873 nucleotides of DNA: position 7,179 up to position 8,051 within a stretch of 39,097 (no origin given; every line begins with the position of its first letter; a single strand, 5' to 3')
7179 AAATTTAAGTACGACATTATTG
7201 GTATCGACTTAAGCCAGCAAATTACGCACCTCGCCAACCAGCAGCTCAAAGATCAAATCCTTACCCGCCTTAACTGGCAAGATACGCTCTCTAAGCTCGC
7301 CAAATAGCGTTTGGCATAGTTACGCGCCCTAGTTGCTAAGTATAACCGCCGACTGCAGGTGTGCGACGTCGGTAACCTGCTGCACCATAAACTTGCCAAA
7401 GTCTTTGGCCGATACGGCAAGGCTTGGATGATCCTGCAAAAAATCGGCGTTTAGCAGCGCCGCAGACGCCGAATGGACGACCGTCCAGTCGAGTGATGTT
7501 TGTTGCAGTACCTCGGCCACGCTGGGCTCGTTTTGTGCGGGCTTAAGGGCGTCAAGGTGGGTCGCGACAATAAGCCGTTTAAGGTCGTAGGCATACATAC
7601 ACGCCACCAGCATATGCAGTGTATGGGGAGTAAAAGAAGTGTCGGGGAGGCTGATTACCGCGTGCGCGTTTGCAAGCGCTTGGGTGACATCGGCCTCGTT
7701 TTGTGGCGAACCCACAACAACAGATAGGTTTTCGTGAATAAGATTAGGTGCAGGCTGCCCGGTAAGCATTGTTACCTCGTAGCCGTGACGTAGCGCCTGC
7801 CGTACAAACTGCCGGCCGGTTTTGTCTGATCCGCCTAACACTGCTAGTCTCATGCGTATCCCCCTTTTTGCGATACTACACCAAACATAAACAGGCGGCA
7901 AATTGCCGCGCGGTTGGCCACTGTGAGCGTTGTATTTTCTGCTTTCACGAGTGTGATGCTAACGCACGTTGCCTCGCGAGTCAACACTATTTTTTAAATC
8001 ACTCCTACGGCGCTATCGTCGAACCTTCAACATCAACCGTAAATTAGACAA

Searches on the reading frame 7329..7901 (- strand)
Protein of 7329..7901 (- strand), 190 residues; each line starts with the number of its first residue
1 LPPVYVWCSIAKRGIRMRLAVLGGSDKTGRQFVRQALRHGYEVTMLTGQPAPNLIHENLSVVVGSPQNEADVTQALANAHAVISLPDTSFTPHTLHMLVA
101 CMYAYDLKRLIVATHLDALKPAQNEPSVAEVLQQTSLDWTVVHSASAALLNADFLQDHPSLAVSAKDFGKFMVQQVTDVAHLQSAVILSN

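Call 5: search_protein_families(library=pfam, proteins=[window:7329-7901:-], max_evalue=0.01)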
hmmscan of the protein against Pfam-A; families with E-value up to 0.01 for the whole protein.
window:7329-7901:- (190 aa): 2 families
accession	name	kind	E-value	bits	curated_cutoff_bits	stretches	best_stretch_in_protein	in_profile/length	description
PF13460.12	NAD_binding_10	-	3.4e-13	50.3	27.2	1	23-146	1-145/184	NAD(P)H-binding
PF05368.20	NmrA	-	0.00095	19.3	27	1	18-85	4-76/298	NmrA-like family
